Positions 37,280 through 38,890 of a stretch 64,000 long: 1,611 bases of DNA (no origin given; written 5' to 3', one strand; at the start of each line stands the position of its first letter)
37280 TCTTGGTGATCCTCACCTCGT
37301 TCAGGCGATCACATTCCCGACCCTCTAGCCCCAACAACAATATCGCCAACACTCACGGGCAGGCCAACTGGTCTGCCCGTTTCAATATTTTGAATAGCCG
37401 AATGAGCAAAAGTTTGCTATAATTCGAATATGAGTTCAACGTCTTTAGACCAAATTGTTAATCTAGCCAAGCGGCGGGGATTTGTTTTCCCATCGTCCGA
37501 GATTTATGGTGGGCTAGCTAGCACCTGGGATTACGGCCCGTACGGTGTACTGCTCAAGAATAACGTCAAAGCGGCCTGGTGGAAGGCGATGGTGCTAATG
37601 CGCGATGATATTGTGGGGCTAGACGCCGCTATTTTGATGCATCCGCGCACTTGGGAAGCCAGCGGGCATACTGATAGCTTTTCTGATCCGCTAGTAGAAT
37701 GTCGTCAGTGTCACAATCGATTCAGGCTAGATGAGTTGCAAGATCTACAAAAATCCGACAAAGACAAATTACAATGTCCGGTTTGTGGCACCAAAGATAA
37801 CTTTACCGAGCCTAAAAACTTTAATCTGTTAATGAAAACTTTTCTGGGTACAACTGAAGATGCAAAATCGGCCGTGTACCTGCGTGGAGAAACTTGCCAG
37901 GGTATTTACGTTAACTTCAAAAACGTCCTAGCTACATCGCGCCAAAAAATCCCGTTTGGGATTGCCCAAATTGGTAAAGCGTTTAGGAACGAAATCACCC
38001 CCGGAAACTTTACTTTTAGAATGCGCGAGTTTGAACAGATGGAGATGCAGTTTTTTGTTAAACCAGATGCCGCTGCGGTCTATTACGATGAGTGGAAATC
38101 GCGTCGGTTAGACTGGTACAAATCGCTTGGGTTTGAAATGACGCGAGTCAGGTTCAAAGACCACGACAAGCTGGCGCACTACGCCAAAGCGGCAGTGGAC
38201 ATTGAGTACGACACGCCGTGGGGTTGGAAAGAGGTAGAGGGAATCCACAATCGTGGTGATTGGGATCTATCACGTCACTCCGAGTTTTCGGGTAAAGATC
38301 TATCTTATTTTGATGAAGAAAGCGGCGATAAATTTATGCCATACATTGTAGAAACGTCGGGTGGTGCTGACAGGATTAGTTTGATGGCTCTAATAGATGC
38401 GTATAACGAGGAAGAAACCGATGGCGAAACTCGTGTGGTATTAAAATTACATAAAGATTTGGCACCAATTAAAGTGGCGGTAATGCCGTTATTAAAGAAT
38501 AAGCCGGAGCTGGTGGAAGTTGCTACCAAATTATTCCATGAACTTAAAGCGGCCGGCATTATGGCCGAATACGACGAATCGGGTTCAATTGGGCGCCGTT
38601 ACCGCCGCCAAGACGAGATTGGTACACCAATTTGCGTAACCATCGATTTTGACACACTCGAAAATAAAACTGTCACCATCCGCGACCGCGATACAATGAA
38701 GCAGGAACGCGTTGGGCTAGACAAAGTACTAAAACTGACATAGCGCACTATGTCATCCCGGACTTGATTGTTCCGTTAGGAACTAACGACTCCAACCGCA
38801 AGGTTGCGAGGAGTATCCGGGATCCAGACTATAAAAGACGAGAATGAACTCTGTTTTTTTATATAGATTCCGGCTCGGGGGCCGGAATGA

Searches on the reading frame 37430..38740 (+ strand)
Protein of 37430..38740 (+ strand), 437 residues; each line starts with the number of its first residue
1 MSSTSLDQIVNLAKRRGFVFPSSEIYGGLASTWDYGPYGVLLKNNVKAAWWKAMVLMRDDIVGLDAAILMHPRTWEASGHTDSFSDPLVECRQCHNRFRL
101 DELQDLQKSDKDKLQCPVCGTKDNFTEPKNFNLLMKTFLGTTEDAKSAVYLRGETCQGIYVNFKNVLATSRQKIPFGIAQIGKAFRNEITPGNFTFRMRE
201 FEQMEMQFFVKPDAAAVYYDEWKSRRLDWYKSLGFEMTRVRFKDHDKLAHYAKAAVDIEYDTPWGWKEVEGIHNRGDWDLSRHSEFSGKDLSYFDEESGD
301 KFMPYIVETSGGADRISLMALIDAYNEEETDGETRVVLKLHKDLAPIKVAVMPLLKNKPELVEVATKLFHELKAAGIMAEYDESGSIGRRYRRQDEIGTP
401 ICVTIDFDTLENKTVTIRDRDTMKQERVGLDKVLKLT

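Call 27: find_related_loci(query=window:37430-38740:+, collection=genome_contigs, flank=6000)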
Query window:37430-38740:+ (437 aa) in genome_contigs; peptide patterns used: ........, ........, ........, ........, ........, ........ (x = any residue, [..] = any of these).
600 stretches matched a pattern (row limit reached: there are more); 600 encode a relative of the query (tblastn E <= 1e-3); the best 80 are kept; 80 distinct loci.
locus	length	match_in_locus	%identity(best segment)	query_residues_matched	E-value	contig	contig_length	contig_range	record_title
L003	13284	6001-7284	61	6-433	0e+0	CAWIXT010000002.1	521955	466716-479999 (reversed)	MAG: uncultured Gemmatimonadales bacterium isolate MFD05747.bin.2.224 genome assembly, contig: contig_15878, whole genom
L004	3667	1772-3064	61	3-433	0e+0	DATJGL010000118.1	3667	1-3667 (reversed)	MAG TPA_asm: Gemmatimonadales bacterium isolate SMAG_U15485 k141_9322245, whole genome shotgun sequence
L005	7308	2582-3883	60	1-433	0e+0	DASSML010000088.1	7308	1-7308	MAG TPA_asm: Gemmatimonadales bacterium isolate SMAG_U1197 k141_99399, whole genome shotgun sequence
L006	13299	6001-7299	61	1-435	0e+0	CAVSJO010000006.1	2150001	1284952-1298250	MAG: uncultured Gemmatimonadales bacterium isolate MFD01721.bin.1.274 genome assembly, contig: contig_426, whole genome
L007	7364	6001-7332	59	4-437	1e-180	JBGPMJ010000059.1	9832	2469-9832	MAG: Candidatus Limnocylindria bacterium isolate OBJ_0618_7090110_240 k141_8935031_length_9832_cov_19.2922, whole genome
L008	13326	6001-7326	60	6-436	1e-179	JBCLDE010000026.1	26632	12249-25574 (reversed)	Candidatus Limnocylindrales bacterium isolate SLM_LV1_BS-K20 Node_26_length_26632_cov_50.565859, whole genome shotgun se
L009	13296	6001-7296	60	2-433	1e-179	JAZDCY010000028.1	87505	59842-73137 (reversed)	MAG: Gemmatimonadota bacterium isolate LQ108M_Bin_23 LQ108M_Bin_23_scaffold_28, whole genome shotgun sequence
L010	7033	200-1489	58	3-433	1e-178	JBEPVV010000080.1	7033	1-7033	MAG: Gemmatimonadota bacterium isolate 22E.semibin_refined.177_sub NODE_10667_length_7033_cov_4.294354, whole genome sho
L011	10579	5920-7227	59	6-433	6e-177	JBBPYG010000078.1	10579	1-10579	MAG: Candidatus Limnocylindria bacterium isolate bin.130 bin.130_S5Ck141_540372_length_10579_cov_38.4354, whole genome s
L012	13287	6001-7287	59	4-433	6e-177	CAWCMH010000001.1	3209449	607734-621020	MAG: uncultured Gemmatimonadales bacterium isolate MFD05502.bin.1.47 genome assembly, contig: contig_38040, whole genome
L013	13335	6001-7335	58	2-436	1e-176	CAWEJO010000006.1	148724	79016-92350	MAG: uncultured Chloroflexia bacterium isolate MFD05942.bin.3.623 genome assembly, contig: contig_19166, whole genome sh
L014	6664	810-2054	60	6-428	1e-177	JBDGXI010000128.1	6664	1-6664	MAG: Gemmatimonadota bacterium isolate M3-22_Bin_71 M3-22_Bin_71_scaffold_49798, whole genome shotgun sequence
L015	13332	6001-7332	59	4-436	3e-176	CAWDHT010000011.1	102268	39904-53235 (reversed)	MAG: uncultured Chloroflexia bacterium isolate MFD04716.bin.2.112 genome assembly, contig: contig_28642, whole genome sh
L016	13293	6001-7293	59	4-434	8e-176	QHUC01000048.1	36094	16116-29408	MAG: Gemmatimonadetes bacterium isolate AG37 14_0929_12_40cm_scaffold_2204_curated, whole genome shotgun sequence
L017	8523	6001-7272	59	6-434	2e-175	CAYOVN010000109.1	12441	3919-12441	MAG TPA_asm: uncultured Gemmatimonadaceae bacterium isolate SRP155585_co2_208 genome assembly, contig: NODE_3424_length_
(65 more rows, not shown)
